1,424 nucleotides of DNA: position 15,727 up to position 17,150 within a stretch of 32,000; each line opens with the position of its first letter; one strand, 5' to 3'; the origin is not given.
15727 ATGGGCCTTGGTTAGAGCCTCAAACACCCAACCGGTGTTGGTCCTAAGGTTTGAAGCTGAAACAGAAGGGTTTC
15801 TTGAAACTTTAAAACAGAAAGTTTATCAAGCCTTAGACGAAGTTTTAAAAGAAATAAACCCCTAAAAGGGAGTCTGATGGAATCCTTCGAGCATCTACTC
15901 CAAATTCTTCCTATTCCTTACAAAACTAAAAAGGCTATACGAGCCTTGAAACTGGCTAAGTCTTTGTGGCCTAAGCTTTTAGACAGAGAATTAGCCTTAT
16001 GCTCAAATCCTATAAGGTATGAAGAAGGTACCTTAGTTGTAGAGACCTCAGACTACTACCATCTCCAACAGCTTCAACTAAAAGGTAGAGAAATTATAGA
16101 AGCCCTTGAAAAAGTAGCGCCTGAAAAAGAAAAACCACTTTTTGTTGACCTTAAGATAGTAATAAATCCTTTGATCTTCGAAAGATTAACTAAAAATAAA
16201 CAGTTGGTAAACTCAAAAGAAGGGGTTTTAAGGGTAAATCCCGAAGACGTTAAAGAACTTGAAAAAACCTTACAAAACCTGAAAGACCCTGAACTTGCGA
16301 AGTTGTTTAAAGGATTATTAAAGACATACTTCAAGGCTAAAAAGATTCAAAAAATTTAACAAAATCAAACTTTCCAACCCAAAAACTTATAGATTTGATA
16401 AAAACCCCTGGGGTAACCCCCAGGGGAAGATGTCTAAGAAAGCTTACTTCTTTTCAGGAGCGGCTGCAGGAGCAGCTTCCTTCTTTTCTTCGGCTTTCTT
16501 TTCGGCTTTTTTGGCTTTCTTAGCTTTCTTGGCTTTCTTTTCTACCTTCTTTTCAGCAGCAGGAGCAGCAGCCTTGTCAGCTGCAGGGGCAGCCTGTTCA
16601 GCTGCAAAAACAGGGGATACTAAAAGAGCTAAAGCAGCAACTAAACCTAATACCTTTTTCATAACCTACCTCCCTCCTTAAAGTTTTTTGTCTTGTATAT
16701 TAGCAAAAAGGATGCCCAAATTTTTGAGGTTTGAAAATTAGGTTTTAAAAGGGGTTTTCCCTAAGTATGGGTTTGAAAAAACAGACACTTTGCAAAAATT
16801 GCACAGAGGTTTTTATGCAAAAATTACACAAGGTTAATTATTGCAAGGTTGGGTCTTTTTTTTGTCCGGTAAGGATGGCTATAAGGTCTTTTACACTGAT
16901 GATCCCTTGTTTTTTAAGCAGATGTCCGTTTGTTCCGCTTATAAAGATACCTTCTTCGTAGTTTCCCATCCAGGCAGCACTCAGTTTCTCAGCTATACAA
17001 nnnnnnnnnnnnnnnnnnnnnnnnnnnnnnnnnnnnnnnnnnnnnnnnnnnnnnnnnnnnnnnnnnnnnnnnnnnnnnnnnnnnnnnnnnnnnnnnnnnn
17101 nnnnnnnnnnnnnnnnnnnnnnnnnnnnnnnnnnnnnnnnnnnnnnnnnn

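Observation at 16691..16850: Sigma-54-type promoter with two phased dyad sites upstream of a tiny exported-protein gene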

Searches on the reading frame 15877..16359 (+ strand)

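Call 6: search_protein_families(library=pfam, proteins=[window:15877-16359:+])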
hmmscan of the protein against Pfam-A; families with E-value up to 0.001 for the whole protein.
window:15877-16359:+ (160 aa): 1 family
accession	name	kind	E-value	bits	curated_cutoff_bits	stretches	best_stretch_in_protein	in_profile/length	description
PF05258.17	DciA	-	5.8e-08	33.3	24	1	23-81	21-79/89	Dna[CI] antecedent, DciA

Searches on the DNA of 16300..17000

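Call 35: search_rna_families(source=window, start=16300, end=17000, threshold=evalue, max_evalue=1)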
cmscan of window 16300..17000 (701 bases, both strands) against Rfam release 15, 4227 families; matches with E-value up to 1: 3.
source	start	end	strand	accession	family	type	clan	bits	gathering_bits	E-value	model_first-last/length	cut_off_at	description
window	16398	16459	-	RF02837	anti-hemB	Gene; sRNA;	-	17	49.5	0.26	1-81/81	no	Burkholderia RNA 7 (anti-hemB)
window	16376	16482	+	RF00007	U12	Gene; snRNA; splicing;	CL00006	16.4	53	0.88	1-151/151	no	U12 minor spliceosomal RNA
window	16650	16856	-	RF02577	tsr24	Gene; sRNA;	-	14.6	50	0.84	1-238/238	no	S. aureus tsr24 small RNA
